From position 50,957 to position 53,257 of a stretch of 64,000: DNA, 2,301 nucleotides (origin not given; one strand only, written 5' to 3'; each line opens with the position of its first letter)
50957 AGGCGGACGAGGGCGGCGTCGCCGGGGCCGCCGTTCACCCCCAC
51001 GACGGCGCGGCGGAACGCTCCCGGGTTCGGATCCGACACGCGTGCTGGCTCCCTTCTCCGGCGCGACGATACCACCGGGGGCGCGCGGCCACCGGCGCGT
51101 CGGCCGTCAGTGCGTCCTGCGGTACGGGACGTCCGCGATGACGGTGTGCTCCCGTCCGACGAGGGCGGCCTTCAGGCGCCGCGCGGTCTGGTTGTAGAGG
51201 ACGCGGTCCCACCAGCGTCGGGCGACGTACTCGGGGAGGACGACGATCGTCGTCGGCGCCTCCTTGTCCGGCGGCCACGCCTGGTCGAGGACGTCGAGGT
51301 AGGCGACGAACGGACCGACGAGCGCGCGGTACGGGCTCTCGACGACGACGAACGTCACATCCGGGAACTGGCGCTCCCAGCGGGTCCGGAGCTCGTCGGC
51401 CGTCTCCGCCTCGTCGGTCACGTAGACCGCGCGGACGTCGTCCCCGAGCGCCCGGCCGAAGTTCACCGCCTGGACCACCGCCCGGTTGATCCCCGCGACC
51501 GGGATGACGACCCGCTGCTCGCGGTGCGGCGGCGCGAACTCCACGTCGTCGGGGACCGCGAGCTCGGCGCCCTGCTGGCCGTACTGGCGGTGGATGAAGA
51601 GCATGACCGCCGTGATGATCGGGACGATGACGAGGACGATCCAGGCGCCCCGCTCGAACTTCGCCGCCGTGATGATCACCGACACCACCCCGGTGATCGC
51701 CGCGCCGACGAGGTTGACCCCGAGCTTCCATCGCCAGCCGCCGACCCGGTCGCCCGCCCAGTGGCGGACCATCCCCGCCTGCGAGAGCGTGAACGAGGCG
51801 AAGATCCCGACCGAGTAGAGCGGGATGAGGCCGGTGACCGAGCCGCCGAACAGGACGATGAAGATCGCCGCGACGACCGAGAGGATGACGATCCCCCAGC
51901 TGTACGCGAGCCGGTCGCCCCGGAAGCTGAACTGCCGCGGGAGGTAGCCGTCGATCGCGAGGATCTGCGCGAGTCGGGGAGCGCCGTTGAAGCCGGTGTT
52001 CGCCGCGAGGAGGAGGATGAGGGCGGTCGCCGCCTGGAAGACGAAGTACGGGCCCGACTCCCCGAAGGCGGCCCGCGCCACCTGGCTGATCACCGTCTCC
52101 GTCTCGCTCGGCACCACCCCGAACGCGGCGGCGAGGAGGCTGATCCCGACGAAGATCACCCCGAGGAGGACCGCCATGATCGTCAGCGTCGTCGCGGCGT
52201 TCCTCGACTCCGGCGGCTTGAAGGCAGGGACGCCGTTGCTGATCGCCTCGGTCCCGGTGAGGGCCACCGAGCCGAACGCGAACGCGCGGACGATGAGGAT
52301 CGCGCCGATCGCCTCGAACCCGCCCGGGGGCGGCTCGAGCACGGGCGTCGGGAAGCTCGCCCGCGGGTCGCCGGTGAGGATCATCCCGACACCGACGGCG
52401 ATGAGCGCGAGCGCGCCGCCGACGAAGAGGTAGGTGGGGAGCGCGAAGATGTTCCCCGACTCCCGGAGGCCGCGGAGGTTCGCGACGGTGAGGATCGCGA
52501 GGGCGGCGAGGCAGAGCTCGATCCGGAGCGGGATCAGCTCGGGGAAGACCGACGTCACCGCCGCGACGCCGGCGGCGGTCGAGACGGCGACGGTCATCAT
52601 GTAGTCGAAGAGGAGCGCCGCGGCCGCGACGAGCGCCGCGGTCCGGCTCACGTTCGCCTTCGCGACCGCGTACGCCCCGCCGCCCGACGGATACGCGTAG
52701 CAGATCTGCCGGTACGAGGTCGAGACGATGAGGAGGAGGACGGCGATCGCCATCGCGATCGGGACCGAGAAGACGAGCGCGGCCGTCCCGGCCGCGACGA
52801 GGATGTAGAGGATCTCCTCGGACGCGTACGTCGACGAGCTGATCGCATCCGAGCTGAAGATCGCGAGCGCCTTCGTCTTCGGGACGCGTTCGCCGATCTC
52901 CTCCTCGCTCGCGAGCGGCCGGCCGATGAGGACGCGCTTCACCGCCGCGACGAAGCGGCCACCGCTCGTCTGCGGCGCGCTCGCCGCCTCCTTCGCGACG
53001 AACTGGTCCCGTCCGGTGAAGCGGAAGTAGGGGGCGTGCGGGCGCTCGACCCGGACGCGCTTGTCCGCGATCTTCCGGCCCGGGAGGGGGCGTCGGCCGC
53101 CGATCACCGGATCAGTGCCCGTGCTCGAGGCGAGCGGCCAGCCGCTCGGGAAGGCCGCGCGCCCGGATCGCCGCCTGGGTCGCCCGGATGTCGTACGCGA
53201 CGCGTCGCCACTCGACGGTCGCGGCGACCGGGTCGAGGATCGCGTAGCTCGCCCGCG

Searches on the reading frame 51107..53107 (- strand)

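Call 52: search_protein_families(library=pfam, proteins=[window:51107-53107:-], max_evalue=0.00001)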
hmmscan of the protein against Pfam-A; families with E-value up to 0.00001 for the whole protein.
window:51107-53107:- (666 aa): 1 family
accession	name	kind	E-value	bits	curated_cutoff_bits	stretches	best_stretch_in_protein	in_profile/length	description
PF13520.12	AA_permease_2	-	5.9e-28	98.4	27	1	80-479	6-404/427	Amino acid permease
